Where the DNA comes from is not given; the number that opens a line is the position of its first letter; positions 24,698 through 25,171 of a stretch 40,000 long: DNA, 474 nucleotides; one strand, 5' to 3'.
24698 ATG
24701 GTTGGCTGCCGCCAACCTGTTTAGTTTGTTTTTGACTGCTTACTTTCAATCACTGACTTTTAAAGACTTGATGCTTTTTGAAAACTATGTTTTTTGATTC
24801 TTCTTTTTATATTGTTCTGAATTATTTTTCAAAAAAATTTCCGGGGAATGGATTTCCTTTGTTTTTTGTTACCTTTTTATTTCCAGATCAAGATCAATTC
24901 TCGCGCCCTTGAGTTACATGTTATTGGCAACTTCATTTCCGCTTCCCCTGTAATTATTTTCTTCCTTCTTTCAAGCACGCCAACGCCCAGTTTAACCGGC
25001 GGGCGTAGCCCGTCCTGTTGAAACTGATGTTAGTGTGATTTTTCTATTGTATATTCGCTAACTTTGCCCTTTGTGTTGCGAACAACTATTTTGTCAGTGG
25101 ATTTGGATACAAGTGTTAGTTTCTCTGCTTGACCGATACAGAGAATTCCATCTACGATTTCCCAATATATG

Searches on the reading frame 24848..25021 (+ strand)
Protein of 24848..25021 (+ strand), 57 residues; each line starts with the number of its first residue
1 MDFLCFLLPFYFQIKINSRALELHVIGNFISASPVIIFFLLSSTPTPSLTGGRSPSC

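Call 71: search_protein_families(library=pfam, proteins=[window:24848-25021:+], max_evalue=0.1)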
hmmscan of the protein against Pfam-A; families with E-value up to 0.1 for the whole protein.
window:24848-25021:+ (57 aa): 0 families
